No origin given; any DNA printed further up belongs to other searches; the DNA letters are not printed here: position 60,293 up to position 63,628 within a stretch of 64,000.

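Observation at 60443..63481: Ser/Thr kinase - P-loop STAND-like NTPase - TM - FGE-sulfatase domain fusion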

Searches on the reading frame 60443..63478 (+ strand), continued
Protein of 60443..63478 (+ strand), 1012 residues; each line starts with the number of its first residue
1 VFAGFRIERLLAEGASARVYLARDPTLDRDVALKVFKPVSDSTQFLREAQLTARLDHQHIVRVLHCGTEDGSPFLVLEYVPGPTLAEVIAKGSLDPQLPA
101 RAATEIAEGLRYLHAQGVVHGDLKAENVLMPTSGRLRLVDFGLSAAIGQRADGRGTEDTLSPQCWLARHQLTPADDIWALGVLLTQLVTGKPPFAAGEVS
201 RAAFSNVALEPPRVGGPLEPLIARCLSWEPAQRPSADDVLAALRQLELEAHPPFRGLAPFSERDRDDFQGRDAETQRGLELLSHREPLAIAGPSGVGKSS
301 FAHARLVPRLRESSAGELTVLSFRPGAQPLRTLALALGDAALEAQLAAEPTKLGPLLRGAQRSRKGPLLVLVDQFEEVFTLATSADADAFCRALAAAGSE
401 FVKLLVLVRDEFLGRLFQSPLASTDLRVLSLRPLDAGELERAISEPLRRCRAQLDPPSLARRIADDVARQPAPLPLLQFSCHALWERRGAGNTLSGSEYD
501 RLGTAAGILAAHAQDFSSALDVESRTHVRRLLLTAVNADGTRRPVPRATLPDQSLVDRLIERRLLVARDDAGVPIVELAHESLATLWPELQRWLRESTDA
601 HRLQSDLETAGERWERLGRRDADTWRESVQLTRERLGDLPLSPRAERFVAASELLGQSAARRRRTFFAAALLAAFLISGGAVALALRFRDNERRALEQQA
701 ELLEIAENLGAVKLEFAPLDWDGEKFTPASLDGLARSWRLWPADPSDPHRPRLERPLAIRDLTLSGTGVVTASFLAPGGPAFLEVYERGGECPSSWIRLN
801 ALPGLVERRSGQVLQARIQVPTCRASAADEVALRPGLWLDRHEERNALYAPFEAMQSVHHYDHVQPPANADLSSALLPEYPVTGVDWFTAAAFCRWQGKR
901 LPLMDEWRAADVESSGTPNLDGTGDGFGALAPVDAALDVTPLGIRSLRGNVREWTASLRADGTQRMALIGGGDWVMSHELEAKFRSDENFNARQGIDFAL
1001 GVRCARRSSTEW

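Call 50: find_encoding_contigs(protein=P0072, flank=10000, max_places=1)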
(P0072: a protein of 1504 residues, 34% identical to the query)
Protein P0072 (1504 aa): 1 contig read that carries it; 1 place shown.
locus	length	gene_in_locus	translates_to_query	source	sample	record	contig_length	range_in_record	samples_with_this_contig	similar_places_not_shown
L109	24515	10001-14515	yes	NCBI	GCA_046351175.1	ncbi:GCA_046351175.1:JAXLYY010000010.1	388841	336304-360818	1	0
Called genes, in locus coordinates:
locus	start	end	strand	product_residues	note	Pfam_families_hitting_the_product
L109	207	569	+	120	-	-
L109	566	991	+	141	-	-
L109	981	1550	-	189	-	-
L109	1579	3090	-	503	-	-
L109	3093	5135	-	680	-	PF01494:FAD_binding_3 (faint)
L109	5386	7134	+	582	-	PF01400:Astacin, PF12256:TcdB_toxin_midN (faint), PF01839:FG-GAP (faint), PF13517:FG-GAP_3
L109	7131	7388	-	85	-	-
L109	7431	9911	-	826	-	PF00912:Transgly, PF00905:Transpeptidase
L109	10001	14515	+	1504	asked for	PF00069:Pkinase, PF07714:PK_Tyr_Ser-Thr, PF13191:AAA_16, PF20703:nSTAND1, PF23381:Beta-prop_IFT122_1st, PF23393:Beta-prop_WDR90_POC16_2nd, PF23414:Beta-prop_EML_2, PF24782:WD40_MABP1-WDR62_2nd, +120 more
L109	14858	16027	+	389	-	-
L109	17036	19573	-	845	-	PF15780:ASH (faint), PF22067:Cep192_D3 (faint), PF22073:Cep192_D4 (faint), PF22544:HYDIN_VesB_CFA65-like_Ig (weak)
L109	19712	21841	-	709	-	-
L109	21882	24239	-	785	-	PF00128:Alpha-amylase, PF21331:Isoamylase_C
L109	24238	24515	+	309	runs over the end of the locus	PF00165:HTH_AraC, PF12833:HTH_18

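Call 51: find_encoding_contigs(protein=P0054, flank=10000, max_places=1)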
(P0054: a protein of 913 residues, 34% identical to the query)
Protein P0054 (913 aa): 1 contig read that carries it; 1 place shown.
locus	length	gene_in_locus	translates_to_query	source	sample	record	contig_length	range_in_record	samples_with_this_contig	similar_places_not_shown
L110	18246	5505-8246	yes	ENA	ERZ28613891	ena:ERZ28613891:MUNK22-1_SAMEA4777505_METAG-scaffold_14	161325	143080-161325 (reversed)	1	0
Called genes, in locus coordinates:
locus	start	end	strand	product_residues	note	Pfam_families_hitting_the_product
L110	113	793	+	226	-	-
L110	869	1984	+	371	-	-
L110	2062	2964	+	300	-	PF00165:HTH_AraC (faint), PF12833:HTH_18, PF06445:GyrI-like, PF14526:Cass2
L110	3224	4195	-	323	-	PF08534:Redoxin, PF00578:AhpC-TSA, PF13905:Thioredoxin_8 (weak)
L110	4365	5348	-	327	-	-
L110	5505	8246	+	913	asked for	PF00069:Pkinase, PF07714:PK_Tyr_Ser-Thr, PF03109:ABC1 (weak), PF13191:AAA_16 (weak), PF20703:nSTAND1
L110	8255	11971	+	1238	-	-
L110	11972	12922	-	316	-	PF16697:Yop-YscD_cpl, PF00498:FHA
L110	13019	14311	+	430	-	-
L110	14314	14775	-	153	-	PF14376:Haem_bd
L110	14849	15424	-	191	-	PF00196:GerE, PF08281:Sigma70_r4_2 (weak)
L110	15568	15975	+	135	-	-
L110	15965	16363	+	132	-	-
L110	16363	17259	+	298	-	PF02424:ApbE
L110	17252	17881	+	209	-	PF01794:Ferric_reduct (weak)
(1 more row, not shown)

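Call 59: find_encoding_contigs(protein=P0003, flank=10000, max_places=1)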
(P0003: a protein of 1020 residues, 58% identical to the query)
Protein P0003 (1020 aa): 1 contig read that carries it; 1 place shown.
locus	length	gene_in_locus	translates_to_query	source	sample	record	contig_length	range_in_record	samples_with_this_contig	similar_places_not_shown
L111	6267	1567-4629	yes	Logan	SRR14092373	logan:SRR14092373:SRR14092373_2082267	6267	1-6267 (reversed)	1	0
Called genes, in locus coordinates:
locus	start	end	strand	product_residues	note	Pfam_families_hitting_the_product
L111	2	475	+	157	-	?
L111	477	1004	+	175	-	-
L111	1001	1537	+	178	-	-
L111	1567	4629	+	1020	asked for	PF00069:Pkinase, PF07714:PK_Tyr_Ser-Thr, PF13191:AAA_16 (weak), PF20703:nSTAND1, PF05729:NACHT, PF13401:AAA_22 (faint), PF03781:FGE-sulfatase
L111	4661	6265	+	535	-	?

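Call 80: list_cluster_members(proteins=[P0001, P0004, P0005, P0009, P0013, P0019, P0066, P0092, P0124, P0121])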
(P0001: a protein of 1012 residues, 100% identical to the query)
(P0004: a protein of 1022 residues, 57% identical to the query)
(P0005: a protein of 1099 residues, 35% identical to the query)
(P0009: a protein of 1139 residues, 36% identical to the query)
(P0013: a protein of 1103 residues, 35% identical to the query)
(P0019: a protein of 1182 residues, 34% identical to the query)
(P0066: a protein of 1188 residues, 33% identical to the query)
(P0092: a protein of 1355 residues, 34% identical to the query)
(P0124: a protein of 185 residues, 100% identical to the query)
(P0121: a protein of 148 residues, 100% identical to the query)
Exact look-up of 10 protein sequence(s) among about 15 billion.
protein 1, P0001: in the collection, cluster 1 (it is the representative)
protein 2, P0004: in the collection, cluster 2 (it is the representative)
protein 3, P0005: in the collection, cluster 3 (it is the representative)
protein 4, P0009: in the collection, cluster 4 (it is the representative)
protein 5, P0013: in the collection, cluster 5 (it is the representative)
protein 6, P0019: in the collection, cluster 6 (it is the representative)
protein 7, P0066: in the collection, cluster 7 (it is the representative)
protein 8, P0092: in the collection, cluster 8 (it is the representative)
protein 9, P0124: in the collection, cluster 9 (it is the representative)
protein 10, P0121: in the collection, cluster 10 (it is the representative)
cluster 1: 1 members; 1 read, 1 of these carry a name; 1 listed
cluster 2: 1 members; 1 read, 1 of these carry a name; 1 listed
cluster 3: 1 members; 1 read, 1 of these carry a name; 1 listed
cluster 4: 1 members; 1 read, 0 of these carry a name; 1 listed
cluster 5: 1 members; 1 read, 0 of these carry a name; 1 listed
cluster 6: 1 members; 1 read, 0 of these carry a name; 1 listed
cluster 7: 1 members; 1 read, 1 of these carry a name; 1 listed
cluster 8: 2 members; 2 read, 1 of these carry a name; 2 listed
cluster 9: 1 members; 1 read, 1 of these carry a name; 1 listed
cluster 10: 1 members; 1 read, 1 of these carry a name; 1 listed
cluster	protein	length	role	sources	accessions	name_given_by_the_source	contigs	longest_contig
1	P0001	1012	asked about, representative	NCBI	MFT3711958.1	MAG: bifunctional serine/threonine-protein kinase/formylglycine-generating enzyme family ...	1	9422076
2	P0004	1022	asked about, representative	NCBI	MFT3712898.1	MAG: protein kinase [Archangium sp.]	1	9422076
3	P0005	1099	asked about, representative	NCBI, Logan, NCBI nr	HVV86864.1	MAG TPA: protein kinase [Kofleriaceae bacterium] | protein kinase [Kofleriaceae bacterium]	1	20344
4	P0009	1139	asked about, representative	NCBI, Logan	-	-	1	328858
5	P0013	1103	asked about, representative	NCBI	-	-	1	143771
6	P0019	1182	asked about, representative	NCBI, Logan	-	-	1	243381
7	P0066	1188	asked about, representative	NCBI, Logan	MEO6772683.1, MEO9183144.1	MAG: bifunctional serine/threonine-protein kinase/formylglycine-generating enzyme family ...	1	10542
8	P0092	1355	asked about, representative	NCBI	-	-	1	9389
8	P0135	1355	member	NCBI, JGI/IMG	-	formylglycine-generating enzyme required for sulfatase activity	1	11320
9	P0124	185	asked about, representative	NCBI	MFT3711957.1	MAG: hypothetical protein QM817_30315 [Archangium sp.]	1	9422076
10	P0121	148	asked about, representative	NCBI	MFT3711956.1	MAG: hypothetical protein QM817_30310 [Archangium sp.]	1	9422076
